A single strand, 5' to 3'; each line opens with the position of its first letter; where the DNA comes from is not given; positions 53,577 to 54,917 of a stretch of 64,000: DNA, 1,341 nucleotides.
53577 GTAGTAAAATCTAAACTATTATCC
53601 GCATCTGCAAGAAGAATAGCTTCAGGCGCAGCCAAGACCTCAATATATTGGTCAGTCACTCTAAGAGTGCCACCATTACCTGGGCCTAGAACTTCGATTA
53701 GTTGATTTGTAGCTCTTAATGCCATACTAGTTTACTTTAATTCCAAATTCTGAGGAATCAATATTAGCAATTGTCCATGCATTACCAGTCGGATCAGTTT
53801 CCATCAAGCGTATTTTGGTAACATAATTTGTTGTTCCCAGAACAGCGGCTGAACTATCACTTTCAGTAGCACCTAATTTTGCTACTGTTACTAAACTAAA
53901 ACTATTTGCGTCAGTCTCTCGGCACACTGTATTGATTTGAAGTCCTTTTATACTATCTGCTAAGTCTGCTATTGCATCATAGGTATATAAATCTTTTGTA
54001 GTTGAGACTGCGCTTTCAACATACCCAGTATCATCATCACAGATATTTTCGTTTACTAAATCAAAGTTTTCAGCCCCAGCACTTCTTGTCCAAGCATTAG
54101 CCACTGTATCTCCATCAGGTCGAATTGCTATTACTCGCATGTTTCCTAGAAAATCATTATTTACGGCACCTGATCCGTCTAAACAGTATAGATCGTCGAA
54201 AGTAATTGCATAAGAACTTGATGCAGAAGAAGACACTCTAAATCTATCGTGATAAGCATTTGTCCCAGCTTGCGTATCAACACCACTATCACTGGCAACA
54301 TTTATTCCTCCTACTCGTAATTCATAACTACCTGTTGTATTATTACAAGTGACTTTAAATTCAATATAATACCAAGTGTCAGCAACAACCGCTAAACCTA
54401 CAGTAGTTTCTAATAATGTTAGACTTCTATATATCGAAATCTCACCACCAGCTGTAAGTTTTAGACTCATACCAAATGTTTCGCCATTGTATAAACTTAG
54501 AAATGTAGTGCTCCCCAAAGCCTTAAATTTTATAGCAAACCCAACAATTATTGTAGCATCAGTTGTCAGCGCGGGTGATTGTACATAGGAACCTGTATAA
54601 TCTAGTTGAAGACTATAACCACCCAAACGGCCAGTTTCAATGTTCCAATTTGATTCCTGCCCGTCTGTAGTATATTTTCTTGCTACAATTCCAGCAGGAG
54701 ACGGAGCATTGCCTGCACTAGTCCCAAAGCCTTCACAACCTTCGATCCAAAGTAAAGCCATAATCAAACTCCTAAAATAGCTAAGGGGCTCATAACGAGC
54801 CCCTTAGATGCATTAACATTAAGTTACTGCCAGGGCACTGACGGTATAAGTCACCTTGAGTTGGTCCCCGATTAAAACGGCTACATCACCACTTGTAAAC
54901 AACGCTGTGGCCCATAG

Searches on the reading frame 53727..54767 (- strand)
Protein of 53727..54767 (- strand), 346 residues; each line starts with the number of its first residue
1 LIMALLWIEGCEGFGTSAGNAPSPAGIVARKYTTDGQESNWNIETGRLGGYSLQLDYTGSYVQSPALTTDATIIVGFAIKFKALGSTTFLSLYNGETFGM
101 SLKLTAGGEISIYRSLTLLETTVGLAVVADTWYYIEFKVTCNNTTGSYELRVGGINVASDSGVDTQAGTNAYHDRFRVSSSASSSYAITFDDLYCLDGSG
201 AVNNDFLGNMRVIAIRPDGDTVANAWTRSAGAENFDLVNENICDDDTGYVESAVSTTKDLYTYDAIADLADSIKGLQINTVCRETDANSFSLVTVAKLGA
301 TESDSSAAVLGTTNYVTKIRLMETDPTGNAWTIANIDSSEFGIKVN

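Call 20: search_protein_families(library=pfam, max_evalue=0.001, proteins=[window:53727-54767:-])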
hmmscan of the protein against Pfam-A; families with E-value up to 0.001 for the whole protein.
window:53727-54767:- (346 aa): 0 families

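Call 69: search_protein_families(library=phrogs, max_evalue=0.00001, proteins=[window:53727-54767:-])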
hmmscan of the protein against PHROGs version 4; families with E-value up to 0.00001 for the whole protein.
window:53727-54767:- (346 aa): 1 family
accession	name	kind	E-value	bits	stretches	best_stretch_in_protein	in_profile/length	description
phrog_2448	-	unknown function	2.1e-39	136.7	1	5-345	2-333/335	-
